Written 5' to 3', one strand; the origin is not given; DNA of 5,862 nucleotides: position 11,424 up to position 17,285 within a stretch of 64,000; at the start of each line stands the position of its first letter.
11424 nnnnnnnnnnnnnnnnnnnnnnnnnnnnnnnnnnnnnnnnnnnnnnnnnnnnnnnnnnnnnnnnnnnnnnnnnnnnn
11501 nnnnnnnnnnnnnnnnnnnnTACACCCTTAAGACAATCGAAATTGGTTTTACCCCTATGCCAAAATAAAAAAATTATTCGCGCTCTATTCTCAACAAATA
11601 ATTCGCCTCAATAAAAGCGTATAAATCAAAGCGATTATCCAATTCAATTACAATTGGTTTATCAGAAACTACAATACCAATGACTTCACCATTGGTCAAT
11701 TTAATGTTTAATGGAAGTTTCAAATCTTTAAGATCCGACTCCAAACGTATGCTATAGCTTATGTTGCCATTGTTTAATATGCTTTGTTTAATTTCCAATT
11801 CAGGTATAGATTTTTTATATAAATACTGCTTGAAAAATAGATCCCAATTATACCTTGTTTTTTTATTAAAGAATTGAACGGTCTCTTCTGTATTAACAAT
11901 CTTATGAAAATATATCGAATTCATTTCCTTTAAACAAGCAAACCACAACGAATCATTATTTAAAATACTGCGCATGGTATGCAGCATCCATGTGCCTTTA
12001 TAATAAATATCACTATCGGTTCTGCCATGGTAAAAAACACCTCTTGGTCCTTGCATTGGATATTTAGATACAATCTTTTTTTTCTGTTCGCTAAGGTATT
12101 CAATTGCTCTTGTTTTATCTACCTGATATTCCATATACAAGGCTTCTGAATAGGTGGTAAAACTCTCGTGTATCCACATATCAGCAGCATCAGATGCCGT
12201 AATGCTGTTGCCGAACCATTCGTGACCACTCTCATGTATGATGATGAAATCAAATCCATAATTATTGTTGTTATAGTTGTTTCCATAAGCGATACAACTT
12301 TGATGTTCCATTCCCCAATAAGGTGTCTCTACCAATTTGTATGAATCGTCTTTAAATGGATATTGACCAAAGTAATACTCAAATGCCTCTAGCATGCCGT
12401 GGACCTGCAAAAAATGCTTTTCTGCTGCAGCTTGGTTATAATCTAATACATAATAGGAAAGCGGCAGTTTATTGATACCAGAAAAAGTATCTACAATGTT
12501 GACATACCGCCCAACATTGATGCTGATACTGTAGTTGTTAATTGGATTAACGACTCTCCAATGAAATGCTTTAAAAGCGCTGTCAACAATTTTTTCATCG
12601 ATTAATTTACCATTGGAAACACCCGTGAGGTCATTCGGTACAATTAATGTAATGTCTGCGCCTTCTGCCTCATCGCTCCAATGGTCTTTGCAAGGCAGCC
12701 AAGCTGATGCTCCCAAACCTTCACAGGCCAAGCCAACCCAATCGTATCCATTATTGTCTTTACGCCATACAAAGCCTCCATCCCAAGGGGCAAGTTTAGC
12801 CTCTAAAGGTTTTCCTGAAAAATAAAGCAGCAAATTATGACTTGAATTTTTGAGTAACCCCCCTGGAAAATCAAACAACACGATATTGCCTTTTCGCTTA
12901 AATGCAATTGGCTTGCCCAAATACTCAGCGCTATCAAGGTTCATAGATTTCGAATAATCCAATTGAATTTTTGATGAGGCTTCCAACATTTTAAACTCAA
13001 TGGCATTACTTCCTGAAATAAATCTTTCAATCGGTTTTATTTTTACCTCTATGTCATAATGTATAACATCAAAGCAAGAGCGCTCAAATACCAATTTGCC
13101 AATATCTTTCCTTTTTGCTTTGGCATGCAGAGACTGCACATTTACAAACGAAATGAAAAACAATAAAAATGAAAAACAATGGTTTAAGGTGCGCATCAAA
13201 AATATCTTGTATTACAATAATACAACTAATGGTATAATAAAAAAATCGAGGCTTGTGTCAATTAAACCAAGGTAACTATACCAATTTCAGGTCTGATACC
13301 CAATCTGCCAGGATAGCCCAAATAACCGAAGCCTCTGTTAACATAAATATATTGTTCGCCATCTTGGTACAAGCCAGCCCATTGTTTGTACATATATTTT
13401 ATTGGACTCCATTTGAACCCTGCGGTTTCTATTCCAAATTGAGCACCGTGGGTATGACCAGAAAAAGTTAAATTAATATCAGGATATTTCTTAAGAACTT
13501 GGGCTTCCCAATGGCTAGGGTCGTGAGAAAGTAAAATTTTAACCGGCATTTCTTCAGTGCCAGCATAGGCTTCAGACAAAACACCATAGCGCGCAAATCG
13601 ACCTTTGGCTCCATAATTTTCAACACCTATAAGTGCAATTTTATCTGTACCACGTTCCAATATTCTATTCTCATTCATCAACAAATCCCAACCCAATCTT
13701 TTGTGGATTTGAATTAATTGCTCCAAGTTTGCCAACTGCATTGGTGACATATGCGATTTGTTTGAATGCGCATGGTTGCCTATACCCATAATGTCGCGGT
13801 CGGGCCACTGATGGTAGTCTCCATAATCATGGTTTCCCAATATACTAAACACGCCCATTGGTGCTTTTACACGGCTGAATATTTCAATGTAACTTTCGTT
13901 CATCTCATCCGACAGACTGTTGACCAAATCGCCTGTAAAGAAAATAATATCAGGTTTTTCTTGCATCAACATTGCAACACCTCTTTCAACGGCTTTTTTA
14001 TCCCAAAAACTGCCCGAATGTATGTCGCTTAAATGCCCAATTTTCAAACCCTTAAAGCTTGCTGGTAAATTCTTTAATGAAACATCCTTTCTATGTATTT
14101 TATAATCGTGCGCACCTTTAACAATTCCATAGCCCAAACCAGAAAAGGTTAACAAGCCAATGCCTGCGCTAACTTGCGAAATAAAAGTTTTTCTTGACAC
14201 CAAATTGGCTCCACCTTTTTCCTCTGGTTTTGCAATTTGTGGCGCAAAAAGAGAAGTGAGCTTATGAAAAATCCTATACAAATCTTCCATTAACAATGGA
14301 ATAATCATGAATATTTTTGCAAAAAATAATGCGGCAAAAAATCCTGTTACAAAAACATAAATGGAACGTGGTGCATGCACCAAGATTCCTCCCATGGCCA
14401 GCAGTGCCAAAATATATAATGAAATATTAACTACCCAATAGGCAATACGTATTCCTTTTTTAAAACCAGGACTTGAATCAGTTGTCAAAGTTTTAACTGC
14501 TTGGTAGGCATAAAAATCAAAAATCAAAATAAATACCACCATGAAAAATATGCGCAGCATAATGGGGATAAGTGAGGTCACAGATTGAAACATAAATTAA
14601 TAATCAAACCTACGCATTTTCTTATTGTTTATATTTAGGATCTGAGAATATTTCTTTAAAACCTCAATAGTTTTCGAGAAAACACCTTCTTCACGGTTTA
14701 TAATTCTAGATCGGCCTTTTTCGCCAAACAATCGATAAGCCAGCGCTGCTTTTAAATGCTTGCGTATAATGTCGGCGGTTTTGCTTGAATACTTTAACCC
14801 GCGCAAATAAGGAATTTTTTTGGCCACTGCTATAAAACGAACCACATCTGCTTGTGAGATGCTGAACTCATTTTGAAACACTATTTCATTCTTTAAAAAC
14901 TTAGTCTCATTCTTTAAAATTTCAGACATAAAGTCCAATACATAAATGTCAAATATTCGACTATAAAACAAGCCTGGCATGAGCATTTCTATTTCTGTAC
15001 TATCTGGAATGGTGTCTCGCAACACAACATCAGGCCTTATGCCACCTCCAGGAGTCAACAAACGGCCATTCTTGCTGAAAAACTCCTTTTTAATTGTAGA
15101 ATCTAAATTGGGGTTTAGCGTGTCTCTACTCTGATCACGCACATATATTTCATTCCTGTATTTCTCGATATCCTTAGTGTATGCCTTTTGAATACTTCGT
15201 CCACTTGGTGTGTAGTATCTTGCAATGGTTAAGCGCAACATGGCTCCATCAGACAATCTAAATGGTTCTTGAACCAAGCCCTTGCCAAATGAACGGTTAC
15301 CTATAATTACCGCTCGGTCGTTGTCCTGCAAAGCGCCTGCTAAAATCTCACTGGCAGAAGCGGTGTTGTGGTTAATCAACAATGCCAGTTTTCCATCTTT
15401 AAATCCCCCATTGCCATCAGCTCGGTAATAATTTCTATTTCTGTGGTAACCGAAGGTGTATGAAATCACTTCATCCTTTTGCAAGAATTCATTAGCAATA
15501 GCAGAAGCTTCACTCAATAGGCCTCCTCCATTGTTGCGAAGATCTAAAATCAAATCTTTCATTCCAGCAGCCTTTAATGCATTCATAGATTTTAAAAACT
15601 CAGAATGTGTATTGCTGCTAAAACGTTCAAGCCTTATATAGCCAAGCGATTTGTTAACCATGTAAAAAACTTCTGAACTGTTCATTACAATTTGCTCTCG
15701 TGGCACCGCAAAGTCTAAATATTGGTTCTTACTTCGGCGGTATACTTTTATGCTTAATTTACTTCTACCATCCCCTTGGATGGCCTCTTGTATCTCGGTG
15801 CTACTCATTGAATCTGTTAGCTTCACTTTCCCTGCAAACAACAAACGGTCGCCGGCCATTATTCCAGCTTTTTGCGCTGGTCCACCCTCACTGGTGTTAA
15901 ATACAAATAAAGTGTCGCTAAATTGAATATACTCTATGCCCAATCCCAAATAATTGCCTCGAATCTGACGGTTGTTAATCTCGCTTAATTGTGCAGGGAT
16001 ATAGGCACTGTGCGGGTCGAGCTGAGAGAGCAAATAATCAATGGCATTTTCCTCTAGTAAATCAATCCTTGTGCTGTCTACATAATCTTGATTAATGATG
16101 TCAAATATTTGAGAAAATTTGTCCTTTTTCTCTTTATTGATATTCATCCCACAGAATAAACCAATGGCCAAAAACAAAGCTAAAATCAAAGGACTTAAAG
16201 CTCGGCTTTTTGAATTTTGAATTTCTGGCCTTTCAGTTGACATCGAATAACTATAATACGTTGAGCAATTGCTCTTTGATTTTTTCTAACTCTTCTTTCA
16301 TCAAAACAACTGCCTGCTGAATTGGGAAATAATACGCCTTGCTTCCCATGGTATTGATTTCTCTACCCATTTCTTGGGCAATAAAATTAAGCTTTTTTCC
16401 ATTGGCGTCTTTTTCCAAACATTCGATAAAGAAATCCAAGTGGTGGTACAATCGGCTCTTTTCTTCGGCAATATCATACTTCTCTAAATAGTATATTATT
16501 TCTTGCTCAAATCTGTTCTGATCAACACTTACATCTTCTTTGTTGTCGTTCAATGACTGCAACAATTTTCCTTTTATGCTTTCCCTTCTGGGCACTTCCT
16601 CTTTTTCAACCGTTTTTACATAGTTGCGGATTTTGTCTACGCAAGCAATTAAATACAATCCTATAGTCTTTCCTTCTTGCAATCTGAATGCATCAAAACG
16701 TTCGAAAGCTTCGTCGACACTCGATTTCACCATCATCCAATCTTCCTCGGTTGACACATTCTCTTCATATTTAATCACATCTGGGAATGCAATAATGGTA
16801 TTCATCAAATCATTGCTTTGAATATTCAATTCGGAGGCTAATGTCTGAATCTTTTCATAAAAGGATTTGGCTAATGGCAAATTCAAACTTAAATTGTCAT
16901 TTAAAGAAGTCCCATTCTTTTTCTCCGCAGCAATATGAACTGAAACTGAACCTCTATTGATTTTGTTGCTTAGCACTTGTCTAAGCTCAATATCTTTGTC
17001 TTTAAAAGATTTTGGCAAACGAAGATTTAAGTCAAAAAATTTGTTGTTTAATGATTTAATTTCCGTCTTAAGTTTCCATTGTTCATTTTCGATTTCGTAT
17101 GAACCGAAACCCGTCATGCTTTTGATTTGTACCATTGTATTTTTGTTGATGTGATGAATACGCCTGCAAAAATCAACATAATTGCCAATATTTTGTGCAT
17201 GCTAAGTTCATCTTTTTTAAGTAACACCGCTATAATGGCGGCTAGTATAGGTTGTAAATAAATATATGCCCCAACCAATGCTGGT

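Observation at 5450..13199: Split ECF trans-envelope signalling locus: an STN-less TonB receptor and M1 peptidase upstream, with the STN domain on a separate non-transporter outer-membrane protein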

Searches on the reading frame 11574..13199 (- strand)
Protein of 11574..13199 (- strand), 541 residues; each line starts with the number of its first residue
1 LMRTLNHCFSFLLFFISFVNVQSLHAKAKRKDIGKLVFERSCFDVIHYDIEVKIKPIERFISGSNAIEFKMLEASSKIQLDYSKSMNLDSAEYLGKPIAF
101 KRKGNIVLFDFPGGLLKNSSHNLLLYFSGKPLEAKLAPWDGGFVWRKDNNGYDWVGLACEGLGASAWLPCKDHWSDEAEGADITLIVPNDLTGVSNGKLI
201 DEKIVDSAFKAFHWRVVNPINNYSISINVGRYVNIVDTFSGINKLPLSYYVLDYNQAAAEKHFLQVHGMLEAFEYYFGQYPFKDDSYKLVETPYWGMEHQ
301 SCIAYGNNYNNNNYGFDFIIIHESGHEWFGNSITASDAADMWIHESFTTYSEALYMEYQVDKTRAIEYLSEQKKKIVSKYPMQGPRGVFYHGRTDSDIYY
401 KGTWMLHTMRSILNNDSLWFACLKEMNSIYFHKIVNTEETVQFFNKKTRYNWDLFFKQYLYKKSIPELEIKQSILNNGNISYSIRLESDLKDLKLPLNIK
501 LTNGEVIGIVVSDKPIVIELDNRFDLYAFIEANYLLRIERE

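Call 4: search_protein_families(library=pfam, proteins=[window:11574-13199:-], max_evalue=0.1)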
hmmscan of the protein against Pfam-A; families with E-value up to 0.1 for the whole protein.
window:11574-13199:- (541 aa): 2 families
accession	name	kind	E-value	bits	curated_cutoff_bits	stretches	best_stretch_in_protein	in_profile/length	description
PF01433.26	Peptidase_M1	-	5.5e-10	39.7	27.7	1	271-457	11-216/218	Peptidase family M1 domain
PF17900.6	Peptidase_M1_N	-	8.4e-10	39.5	25.8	1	47-220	4-182/186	Peptidase M1 N-terminal domain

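Call 5: search_protein_families(library=ncbifam, proteins=[window:11574-13199:-], max_evalue=0.1)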
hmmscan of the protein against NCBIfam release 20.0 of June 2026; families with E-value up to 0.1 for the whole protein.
window:11574-13199:- (541 aa): 2 families
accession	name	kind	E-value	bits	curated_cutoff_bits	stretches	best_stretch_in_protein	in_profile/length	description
TIGR02412.1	pepN_strep_liv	equivalog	1.7e-11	43.3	591.2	1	182-365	146-336/832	aminopeptidase N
TIGR02411.1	leuko_A4_hydro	equivalog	1.8e-07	30.3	761.7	1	43-353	11-315/600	leukotriene-A(4) hydrolase/aminopeptidase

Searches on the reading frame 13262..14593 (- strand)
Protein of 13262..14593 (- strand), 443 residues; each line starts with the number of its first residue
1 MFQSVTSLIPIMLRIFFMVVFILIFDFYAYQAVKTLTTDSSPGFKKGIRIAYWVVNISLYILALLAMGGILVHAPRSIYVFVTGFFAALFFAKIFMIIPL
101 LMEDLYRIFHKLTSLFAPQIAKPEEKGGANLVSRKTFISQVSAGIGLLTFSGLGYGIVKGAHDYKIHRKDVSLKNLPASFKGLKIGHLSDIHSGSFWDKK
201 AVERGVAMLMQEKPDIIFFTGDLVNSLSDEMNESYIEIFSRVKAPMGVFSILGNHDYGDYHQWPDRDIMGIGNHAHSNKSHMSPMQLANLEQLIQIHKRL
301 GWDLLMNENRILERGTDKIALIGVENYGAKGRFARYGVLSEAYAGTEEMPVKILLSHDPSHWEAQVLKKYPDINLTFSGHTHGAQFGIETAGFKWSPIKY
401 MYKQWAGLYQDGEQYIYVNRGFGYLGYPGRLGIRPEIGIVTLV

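Call 4: search_protein_families(library=pfam, proteins=[window:13262-14593:-], max_evalue=0.1)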
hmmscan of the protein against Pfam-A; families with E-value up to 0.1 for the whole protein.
window:13262-14593:- (443 aa): 2 families
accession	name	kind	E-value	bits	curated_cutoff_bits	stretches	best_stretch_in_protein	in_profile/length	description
PF00149.33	Metallophos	-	2.7e-15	57.7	21.5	1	183-383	1-190/191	Calcineurin-like phosphoesterase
PF12850.12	Metallophos_2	-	8.2e-07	29.6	27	1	183-384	1-119/154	Calcineurin-like phosphoesterase superfamily domain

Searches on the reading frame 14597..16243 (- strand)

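Call 4: search_protein_families(library=pfam, proteins=[window:14597-16243:-], max_evalue=0.1)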
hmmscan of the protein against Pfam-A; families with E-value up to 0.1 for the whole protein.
window:14597-16243:- (548 aa): 5 families
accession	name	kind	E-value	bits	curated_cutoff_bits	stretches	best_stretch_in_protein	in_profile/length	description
PF03572.23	Peptidase_S41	-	2e-52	177.5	24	1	200-360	2-164/165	Peptidase family S41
PF17820.7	PDZ_6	-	1.1e-07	31.9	27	1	119-169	7-54/54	PDZ domain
PF13180.12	PDZ_2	-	6.2e-06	26.8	27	1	101-177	3-77/80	PDZ domain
PF00595.29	PDZ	-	1.1e-05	26.2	23.2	1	95-167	8-80/81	PDZ domain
PF22694.1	CtpB_N-like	-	0.0002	22.2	27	1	37-82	35-81/85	Activating protease CtpB N-terminal domain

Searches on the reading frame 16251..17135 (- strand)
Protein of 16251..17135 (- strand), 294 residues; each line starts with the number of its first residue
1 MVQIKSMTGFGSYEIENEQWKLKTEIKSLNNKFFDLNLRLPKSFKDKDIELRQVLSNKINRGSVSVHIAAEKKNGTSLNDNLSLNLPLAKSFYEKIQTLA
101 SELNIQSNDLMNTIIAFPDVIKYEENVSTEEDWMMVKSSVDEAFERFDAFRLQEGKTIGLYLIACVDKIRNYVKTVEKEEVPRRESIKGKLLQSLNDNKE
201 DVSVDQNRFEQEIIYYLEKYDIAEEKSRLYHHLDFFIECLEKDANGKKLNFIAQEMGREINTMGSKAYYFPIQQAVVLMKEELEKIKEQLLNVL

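Call 86: search_protein_families(library=pfam, proteins=[window:16251-17135:-], max_evalue=0.00001)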
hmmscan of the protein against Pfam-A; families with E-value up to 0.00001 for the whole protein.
window:16251-17135:- (294 aa): 2 families
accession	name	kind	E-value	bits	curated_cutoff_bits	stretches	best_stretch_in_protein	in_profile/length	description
PF03755.18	YicC-like_N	-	2.9e-39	135.4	25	1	4-158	1-154/156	Endoribonuclease YicC-like, N-terminal region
PF08340.16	YicC-like_C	-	6.4e-34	117.1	27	1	178-293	3-119/120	Endoribonuclease YicC-like, C-terminal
